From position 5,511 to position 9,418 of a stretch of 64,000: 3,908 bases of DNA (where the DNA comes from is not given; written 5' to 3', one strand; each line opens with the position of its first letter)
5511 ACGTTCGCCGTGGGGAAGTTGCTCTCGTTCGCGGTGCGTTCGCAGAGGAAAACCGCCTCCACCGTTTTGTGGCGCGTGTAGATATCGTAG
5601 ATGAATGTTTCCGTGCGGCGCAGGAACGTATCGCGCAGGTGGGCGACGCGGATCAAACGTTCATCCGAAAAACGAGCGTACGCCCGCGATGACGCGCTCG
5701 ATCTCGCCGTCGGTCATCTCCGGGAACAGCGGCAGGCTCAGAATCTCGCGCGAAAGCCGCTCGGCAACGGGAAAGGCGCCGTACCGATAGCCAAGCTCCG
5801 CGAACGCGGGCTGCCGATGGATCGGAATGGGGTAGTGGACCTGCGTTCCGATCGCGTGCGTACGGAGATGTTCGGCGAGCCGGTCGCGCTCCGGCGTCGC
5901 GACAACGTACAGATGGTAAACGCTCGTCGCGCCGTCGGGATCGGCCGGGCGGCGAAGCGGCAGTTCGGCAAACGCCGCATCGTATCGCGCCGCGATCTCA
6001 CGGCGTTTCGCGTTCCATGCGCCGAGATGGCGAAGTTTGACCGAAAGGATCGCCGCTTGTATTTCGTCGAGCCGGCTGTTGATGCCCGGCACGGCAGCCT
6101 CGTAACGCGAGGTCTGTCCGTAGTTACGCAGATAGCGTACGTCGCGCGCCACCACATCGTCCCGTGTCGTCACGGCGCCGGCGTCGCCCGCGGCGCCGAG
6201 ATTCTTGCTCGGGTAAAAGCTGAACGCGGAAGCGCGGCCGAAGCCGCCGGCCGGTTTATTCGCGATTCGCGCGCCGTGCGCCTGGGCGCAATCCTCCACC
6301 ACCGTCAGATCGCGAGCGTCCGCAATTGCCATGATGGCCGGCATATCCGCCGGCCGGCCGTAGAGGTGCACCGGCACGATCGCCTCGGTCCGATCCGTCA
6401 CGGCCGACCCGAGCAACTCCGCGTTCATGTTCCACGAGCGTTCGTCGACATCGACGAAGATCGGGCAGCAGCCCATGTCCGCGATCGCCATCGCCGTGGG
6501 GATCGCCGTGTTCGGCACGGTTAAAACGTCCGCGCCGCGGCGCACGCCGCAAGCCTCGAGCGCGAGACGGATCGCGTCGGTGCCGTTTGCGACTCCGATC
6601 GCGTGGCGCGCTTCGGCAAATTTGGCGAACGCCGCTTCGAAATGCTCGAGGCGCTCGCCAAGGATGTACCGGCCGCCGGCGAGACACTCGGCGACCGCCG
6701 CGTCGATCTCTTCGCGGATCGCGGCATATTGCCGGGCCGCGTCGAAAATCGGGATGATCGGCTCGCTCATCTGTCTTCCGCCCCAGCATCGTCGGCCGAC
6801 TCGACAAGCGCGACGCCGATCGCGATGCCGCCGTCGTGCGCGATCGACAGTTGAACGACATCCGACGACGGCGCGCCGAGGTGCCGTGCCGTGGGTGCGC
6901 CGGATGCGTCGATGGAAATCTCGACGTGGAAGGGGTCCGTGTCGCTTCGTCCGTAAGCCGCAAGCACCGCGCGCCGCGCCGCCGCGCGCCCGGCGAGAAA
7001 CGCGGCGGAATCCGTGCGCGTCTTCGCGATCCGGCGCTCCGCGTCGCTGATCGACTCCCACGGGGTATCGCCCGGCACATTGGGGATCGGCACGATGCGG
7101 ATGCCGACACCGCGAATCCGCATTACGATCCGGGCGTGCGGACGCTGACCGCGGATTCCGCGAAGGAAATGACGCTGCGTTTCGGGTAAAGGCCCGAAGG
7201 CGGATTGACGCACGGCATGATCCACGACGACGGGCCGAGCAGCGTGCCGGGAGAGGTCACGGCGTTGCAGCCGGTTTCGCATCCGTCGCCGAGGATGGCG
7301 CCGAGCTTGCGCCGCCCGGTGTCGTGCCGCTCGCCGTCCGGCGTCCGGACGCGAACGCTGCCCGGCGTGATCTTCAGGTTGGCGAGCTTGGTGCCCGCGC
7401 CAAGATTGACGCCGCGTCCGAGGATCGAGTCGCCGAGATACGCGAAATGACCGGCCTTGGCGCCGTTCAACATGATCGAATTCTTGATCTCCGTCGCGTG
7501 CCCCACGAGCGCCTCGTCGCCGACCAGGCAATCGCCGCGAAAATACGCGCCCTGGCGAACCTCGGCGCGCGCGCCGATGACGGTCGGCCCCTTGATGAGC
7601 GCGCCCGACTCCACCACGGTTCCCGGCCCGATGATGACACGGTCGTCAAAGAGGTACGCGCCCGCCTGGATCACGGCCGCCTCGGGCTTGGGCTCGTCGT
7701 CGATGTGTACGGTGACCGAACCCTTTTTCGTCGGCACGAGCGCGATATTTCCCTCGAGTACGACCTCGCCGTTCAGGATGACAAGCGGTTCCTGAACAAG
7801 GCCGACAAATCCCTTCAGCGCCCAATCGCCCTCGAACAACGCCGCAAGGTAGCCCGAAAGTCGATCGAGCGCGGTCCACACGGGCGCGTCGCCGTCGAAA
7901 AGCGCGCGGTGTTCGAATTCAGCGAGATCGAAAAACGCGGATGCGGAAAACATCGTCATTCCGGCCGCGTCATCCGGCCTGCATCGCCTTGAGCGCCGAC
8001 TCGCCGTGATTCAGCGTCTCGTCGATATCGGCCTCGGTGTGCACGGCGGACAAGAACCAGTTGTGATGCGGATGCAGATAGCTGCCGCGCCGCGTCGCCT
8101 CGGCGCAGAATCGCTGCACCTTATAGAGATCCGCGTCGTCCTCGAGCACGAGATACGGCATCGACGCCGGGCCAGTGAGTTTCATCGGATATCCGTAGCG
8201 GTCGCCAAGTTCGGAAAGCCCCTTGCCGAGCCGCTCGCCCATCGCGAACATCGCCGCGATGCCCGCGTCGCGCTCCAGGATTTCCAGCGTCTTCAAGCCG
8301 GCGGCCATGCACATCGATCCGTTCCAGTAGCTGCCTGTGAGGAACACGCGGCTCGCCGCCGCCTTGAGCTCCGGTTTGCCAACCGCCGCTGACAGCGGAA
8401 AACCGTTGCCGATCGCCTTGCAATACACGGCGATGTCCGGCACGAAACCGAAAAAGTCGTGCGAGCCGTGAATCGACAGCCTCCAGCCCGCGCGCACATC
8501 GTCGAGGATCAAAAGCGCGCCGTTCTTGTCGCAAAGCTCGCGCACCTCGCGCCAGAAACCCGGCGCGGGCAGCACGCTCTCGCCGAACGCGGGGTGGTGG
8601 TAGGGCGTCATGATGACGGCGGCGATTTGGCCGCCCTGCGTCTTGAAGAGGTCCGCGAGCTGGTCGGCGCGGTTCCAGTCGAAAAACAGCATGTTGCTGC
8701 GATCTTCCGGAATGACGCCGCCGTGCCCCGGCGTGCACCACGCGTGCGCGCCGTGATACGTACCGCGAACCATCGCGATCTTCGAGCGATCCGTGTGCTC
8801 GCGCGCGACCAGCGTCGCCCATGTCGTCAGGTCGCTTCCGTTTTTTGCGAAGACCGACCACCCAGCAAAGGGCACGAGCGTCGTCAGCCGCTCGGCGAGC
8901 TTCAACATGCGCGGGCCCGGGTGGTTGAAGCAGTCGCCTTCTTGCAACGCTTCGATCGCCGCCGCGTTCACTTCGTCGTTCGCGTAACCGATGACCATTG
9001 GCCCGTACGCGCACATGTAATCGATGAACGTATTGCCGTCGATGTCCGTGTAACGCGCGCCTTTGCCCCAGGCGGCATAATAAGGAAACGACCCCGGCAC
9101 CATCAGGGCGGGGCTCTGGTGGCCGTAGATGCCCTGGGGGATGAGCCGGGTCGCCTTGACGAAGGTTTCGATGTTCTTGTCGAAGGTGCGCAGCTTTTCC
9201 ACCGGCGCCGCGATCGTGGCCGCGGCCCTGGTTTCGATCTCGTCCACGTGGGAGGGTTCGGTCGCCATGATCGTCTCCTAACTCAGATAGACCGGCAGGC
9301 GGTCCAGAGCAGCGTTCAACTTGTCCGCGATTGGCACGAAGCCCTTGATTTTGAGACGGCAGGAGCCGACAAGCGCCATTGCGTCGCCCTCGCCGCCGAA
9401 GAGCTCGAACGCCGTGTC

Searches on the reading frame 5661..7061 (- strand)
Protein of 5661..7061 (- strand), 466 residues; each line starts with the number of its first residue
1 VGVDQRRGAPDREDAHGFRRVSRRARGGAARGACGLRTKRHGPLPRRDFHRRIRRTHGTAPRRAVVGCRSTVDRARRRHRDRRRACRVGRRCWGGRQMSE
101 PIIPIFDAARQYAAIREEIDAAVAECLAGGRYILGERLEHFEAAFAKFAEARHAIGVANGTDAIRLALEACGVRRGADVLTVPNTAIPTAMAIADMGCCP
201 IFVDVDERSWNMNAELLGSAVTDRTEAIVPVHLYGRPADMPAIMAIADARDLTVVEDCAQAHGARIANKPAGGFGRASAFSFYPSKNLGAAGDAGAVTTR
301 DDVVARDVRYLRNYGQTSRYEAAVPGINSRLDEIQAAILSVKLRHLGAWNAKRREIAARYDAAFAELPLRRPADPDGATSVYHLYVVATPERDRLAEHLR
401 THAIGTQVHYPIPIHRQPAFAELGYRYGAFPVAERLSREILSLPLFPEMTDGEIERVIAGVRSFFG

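Call 62: search_protein_families(library=pfam, proteins=[window:5661-7061:-], max_evalue=0.00001)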
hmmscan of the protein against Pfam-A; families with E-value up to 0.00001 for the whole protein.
window:5661-7061:- (466 aa): 1 family
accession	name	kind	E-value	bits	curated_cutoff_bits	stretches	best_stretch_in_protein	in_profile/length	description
PF01041.23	DegT_DnrJ_EryC1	-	2.3e-113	379.5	19.8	1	115-461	3-359/360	DegT/DnrJ/EryC1/StrS aminotransferase family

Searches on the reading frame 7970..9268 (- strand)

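Call 62: search_protein_families(library=pfam, proteins=[window:7970-9268:-], max_evalue=0.00001)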
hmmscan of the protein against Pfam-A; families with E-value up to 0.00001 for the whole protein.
window:7970-9268:- (432 aa): 1 family
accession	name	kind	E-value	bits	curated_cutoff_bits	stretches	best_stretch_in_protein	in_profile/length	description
PF00202.27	Aminotran_3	-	1.7e-37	129.5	30.5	1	65-403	13-376/403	Aminotransferase class-III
